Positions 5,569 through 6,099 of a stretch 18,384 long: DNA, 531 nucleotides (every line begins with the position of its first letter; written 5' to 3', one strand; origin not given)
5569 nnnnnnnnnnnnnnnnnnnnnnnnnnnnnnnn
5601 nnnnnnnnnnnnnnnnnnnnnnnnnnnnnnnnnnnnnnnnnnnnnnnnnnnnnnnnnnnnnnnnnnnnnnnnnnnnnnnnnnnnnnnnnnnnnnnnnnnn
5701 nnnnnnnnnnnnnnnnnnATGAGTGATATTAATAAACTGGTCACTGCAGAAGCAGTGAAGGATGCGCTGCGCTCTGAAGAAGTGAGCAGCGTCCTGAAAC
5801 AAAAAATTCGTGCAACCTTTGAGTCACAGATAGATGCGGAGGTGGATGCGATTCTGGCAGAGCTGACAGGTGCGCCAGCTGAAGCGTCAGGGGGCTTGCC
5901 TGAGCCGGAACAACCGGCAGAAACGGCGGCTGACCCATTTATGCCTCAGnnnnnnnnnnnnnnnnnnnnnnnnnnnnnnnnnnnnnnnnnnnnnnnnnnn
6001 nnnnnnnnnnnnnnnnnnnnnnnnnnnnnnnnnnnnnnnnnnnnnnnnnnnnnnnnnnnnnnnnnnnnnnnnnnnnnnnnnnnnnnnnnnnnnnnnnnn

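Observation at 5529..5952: Two uncharacterised small genes sit between the esterase and the holin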

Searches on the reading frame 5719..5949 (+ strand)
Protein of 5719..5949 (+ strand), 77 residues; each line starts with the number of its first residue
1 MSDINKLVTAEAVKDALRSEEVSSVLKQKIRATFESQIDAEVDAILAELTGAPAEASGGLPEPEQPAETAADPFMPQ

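Call 6: search_protein_families(library=pfam, proteins=[window:5719-5949:+], max_evalue=0.1)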
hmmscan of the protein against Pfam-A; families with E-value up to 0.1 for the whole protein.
window:5719-5949:+ (77 aa): 2 families
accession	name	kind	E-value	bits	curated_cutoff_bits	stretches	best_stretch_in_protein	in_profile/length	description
PF05696.16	DUF826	-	1.5e-22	80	25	1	1-65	1-60/75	Protein of unknown function (DUF826)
PF23792.1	CD1375-like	-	0.0088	16.5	27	1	18-50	16-46/48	CD1375-like protein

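Call 7: search_protein_families(library=phrogs, proteins=[window:5719-5949:+], max_evalue=0.1)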
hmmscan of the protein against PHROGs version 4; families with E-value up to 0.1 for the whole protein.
window:5719-5949:+ (77 aa): 3 families
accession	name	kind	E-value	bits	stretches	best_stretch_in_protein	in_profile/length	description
phrog_311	-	unknown function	4.9e-27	95.4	1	1-71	1-71/85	-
phrog_8301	-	unknown function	9.1e-23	82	1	1-73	59-131/139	-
phrog_426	-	head and packaging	0.066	14.4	1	10-51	124-166/184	terminase small subunit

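Call 8: search_protein_families(library=ncbifam, proteins=[window:5719-5949:+], max_evalue=0.1)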
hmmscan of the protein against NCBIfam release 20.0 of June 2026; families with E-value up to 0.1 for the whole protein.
window:5719-5949:+ (77 aa): 1 family
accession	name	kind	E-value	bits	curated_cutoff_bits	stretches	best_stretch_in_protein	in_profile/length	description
NF040569.1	DUF2007_rel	subfamily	0.088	13.1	55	1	10-43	20-54/74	DUF2007-related protein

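Call 13: search_dna_similar(query=window:5719-5949:+, collection=phages, mode=protein, max_rows=40, rows=spread, max_evalue=0.001)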
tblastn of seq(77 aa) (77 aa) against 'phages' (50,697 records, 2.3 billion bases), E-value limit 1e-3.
Records with a match: 307; places in all: 308; records where one place covers at least 80% of the query: 257.
Best place of each record, by identity: 60-80% 145; <60% 162.
By first word of the organism name: Stx2a-converting 124; Escherichia 84; Stx1a-converting 26; Stx2-converting 21; Stx2c-converting 17; Enterobacteria 11; Shigella 7; Stx 6; Stx1 4; Phage 3; and 4 more.
By host as written in the record: - 186; Escherichia coli K514 (EHEC) 8; Escherichia coli O157:H7 5; Escherichia coli O157:H7 Morioka V526 4; Escherichia coli C 4; Escherichia coli str. K-12 substr. MG1655 3; Escherichia coli O145:H- strain FB5 2; Escherichia coli PA2 2; and 73 more.
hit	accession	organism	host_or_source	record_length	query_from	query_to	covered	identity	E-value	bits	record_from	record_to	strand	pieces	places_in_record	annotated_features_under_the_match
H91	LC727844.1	Stx2a-converting phage Stx2a_JNE122137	-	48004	1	64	83%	67.2%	6e-17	79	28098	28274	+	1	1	record has no annotation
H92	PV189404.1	Escherichia phage vB_EcoP_phi346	Escherichia coli K514 (EHEC)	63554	1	64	83%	67.2%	6e-17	79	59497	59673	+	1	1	hypothetical protein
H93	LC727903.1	Stx1a-converting phage Stx1_2409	-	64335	1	64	83%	67.2%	1e-16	77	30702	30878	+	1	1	none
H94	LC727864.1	Stx2a-converting phage Stx2a_PV06-98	-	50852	1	64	83%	65.6%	3e-16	76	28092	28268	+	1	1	record has no annotation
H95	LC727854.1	Stx2a-converting phage Stx2a_JNE090861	-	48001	1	64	83%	65.6%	3e-16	76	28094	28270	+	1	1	record has no annotation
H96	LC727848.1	Stx2a-converting phage Stx2a_JNE111036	-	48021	1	64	83%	65.6%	3e-16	76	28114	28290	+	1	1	record has no annotation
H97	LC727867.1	Stx2a-converting phage Stx2a_PV06-136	-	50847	1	64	83%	65.6%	3e-16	76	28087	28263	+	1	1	record has no annotation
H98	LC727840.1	Stx2a-converting phage Stx2a_JNE122398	-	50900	1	64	83%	65.6%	3e-16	76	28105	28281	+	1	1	record has no annotation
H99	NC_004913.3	Escherichia Stx1 converting phage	Escherichia coli O157:H7 Morioka V526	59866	1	64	83%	65.6%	3e-16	76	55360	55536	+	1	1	region VI | hypothetical protein (x2)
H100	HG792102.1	Escherichia phage P13803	Escherichia coli CB13803, STEC O2:H27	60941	1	64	83%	65.6%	3e-16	76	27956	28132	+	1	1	ORF49: hypothetical protein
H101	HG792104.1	Escherichia phage P13771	Homo sapiens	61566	1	64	83%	65.6%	3e-16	76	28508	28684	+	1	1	ORF49: hypothetical protein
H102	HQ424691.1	Enterobacteria phage VT2phi_272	Escherichia coli O157:H7 strain 71074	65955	1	64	83%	64.1%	2e-15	74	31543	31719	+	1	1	conserved hypothetical protein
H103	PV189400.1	Escherichia phage vB_EcoP_phi296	Escherichia coli K514 (EHEC)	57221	1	73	95%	54.9%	5e-16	76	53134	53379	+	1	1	hypothetical protein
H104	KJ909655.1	Escherichia Stx1-converting recombinant phage HUN/2013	Escherichia coli O157:H7 Sakai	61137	1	73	95%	54.9%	5e-16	76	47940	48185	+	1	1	hypothetical protein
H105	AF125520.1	Escherichia phage 933W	Escherichia coli O157:H7, strain EDL933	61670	1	73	95%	54.9%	5e-16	76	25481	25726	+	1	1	L0106: hypothetical protein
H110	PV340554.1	Escherichia phage PhiR12_5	Escherichia coli C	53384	1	64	83%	61.5%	1e-14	72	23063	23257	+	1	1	head completion protein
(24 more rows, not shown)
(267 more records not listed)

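Call 14: get_annotated_region(hit=H105, flank=5000)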
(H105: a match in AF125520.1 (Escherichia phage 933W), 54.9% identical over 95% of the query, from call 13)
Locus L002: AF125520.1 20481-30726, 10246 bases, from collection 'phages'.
description: Bacteriophage 933W, complete genome.
organism: Escherichia phage 933W (NCBI taxid 10730)
taxonomy: Viruses; Duplodnaviria; Heunggongvirae; Uroviricota; Caudoviricetes; Sepvirinae; Traversvirus; Traversvirus tv933W
host: Escherichia coli O157:H7, strain EDL933; source: -; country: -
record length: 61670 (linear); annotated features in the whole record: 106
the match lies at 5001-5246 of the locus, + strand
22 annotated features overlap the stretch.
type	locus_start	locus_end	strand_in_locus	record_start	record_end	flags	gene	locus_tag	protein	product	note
CDS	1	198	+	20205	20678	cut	Q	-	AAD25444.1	antitermination protein Q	similar to Q protein of bacteriophage H19B and DLP12; late gene regulator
regulatory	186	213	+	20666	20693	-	-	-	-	promoter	pR'; putative late promoter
regulatory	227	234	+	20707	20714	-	-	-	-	other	qut; putative Q-utilization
regulatory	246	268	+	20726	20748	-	-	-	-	terminator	possible rho-independent terminator upstream of the tRNA genes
regulatory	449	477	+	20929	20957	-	-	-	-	terminator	possible rho-independent terminator upstream of tRNA genes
regulatory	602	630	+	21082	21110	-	-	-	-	promoter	pT; putative tRNA promoter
tRNA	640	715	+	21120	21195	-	ileZ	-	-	tRNA-Ile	codon recognized: AUA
tRNA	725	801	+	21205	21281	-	argN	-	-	tRNA-Arg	codons recognized: CGH; CGG?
tRNA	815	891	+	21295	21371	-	argO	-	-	tRNA-Arg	codon recognized: AGA; AGG?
regulatory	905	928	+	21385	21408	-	-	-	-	terminator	possible rho-independent terminator upstream of the stx genes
CDS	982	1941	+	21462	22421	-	stxA2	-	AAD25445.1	Shiga toxin 2 subunit A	RNA-N-glycosidase, catalytic subunit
CDS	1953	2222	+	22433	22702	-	stxB2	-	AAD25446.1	Shiga toxin 2 subunit B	target-receptor binding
CDS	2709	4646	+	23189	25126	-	L0105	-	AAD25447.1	hypothetical protein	similar to YjhS protein of Escherichia coli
CDS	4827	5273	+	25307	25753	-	L0106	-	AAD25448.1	hypothetical protein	-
CDS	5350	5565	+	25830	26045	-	S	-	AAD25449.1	protein S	similar to S protein of bacteriophage H19B and Qin; host cell lysis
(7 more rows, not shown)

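Call 20: find_homologous_proteins(query=window:5719-5949:+, max_evalue=0.01)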
Query seq(77 aa) (77 aa): 15 proteins with E <= 0.01 among 26 candidates.
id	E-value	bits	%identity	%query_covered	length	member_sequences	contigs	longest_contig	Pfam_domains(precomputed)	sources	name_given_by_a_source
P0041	8.0e-35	135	95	100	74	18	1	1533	PF05696.18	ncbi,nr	ncbi:TPA: DUF826 domain-containing protein [Escherichia coli]|nr:DUF826 domain-containing protein [E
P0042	3.2e-34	133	95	100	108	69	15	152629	PF05696.18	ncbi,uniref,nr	ncbi:DUF826 domain-containing protein [Escherichia coli]|uniref:DUF826 domain-containing protein n=1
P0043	6.4e-28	114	83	100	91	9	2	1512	PF05696.18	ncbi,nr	ncbi:DUF826 domain-containing protein, partial [Escherichia coli]|nr:DUF826 domain-containing protei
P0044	3.3e-23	99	69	100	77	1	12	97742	PF05696.18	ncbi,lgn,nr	ncbi:TPA: DUF826 domain-containing protein [Escherichia coli]|nr:DUF826 domain-containing protein [E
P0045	1.9e-19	87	68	97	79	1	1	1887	PF05696.18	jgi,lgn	-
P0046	1.8e-14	71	73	71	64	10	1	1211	PF05696.18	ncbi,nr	ncbi:DUF826 domain-containing protein, partial [Escherichia coli]|nr:DUF826 domain-containing protei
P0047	6.0e-14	70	73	71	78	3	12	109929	PF05696.18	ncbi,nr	ncbi:DUF826 domain-containing protein [Escherichia coli]|nr:DUF826 domain-containing protein [Escher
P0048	1.2e-13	69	57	95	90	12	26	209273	PF05696.18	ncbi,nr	ncbi:DUF826 domain-containing protein [Escherichia coli]|nr:DUF826 domain-containing protein [Escher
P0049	2.9e-13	67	73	71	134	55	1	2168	PF05696.18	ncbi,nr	ncbi:DUF826 domain-containing protein [Escherichia coli]|nr:DUF826 domain-containing protein [Escher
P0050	9.2e-13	66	75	66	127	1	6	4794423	PF05696.18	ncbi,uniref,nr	ncbi:DUF826 domain-containing protein [Escherichia coli]|uniref:DUF826 domain-containing protein n=1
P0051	1.4e-12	65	68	81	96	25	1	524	PF05696.18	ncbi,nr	ncbi:DUF826 domain-containing protein, partial [Escherichia coli]|nr:DUF826 domain-containing protei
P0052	2.4e-12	65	73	66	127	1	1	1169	PF05696.18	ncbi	ncbi:TPA: DUF826 domain-containing protein [Escherichia coli]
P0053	2.6e-12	64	76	64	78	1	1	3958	PF05696.18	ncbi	-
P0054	3.6e-12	64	73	66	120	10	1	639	PF05696.18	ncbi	ncbi:TPA: DUF826 domain-containing protein, partial [Escherichia coli]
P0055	2.4e-11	61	74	65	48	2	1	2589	PF05696.18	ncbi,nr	ncbi:TPA: DUF826 domain-containing protein, partial [Escherichia coli]|nr:DUF826 domain-containing p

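Call 24: get_annotated_region(hit=H110, flank=3500)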
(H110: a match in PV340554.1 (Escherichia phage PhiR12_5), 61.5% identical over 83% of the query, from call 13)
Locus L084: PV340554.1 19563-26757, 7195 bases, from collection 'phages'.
description: Escherichia phage PhiR12_5, complete genome.
organism: Escherichia phage PhiR12_5 (NCBI taxid 3416476)
taxonomy: Viruses
host: Escherichia coli C; source: -; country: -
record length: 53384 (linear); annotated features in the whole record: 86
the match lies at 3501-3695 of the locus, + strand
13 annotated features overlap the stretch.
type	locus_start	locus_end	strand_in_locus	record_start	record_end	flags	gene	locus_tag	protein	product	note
CDS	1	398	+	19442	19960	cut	-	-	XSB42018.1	antitermination protein Q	-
CDS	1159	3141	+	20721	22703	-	-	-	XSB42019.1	hypothetical protein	unknown protein encoded within prophage CP-933V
CDS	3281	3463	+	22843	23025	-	-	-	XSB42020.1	hypothetical protein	ORF B78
CDS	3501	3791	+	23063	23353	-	-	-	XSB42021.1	head completion protein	-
CDS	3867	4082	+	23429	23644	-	-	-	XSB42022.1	holin protein S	holin #lysis protein S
CDS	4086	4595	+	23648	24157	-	-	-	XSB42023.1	DUF1327 containing protein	-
CDS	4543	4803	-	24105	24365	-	-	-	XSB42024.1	DUF1823 containing protein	-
CDS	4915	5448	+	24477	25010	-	-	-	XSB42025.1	lysozyme R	-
CDS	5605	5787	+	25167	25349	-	-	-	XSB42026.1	hypothetical protein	-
CDS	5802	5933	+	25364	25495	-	-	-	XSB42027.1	hypothetical protein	FIG00641645: hypothetical protein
CDS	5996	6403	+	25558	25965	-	-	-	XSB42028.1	endopeptidase Rz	-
CDS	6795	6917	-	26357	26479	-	-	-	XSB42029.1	hypothetical protein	-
CDS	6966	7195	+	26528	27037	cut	-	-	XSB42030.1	terminase subunit Nu1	head, terminase subunit Nu1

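Call 53: search_protein_representatives(alignment_id=A2)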
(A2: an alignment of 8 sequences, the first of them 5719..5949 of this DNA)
Query: 8 sequences, 76 profile positions. Proteins with E-value up to 0.001 (for the whole library): 49; up to 1e-10: 27; up to 1e-30: 0. The best 49 are listed.
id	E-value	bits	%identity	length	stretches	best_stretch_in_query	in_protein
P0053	3.4e-29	117.0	-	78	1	1-70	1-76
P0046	5.8e-29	116.3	-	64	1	1-57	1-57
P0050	1.1e-28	115.4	-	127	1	1-72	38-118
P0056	2.1e-26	108.1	-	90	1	1-72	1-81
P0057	5.8e-26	106.7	-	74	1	1-59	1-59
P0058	1.6e-25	105.3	-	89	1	1-59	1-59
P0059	1.6e-25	105.3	-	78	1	1-59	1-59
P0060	2.3e-25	104.7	-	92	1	1-57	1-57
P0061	1.0e-24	102.6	-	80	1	1-63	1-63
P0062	1.2e-24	102.4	-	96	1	1-59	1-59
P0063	1.2e-21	92.9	-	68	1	1-55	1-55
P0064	2.5e-19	85.4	-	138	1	1-57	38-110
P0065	2.6e-19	85.3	-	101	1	1-73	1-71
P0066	2.7e-19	85.3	-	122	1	1-52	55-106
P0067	7.2e-18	80.7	-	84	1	1-44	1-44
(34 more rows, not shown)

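Call 55: predict_structure(alignment_id=A2)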
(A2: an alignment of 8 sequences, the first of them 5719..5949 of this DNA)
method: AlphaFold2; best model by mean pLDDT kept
length: 77 residues; sequences in the alignment: 8
mean_pLDDT: 70.1   pTM: 0.37
mean pLDDT of the five models: 70.1, 69.8, 68.7, 68.2, 67.9
residues with pLDDT >= 90: 13; 70-90: 32; 50-70: 15; < 50: 17
segments of 3 or more residues with pLDDT < 50: 55-69
pLDDT, mean of each block of 10 residues (from residue 1): 66 77 86 92 85 50 46 53
secondary structure, 60 per line:
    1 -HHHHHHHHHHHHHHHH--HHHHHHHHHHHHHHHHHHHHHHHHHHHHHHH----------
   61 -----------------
elements in order: H2-17 H20-50

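Call 60: fold_search(model_id=the predicted structure, library=viral)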
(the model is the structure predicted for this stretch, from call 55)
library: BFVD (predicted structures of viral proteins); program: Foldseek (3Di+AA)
matches with E <= 10: 8; with E <= 0.001: 0
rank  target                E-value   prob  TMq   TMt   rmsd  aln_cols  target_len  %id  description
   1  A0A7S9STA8            3.2e+00  0.07  0.29  0.06  10.6        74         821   16  Uncharacterized protein [Virus NIOZ-UU159]
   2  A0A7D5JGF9            6.0e+00  0.08  0.41  0.26   8.2        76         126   22  (no name in the UniProt tables at hand)
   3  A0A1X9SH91            7.5e+00  0.04  0.22  0.31  15.1        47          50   17  Lipoprotein [Mycobacterium phage Shandong1]
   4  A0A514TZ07            7.5e+00  0.04  0.33  0.25  17.8        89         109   13  Uncharacterized protein [Arthrobacter phage Vibaki]
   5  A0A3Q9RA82            7.5e+00  0.03  0.27  0.26  30.5        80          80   16  Uncharacterized protein [Microbacterium phage Schubert]
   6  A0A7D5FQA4            8.8e+00  0.04  0.36  0.27  13.3        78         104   15  (no name in the UniProt tables at hand)
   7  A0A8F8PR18            9.5e+00  0.06  0.30  0.14  13.8        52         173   12  Restriction endonuclease beta-beta-alpha-Me family protein [Clandestinovirus]
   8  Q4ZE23                9.5e+00  0.03  0.31  0.17  18.0        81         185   18  ORF023 [Staphylococcus phage 187]

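Call 61: fold_search(model_id=the predicted structure, library=pdb)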
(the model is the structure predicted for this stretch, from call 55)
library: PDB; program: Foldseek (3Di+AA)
matches with E <= 10: 1; with E <= 0.001: 0
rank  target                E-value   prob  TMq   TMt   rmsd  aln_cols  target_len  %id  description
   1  9obo_C                9.3e+00  0.02  0.23  0.05  11.3        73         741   20  Crystal structure of Mycobacterium tuberculosis isocitrate lyase 2 fixed in the apo form with disulfide bonds (released 2026-03-18)

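Call 75: search_protein_families(library=padloc, proteins=[window:5719-5949:+], max_evalue=1)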
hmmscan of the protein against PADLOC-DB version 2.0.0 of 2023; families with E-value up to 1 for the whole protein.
window:5719-5949:+ (77 aa): 0 families

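Call 76: search_solved_structures(query=A2, max_evalue=1)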
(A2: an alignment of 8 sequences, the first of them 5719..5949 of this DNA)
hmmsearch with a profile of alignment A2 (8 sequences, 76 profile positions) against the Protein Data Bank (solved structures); distinct sequences matched with E-value up to 1: 0.
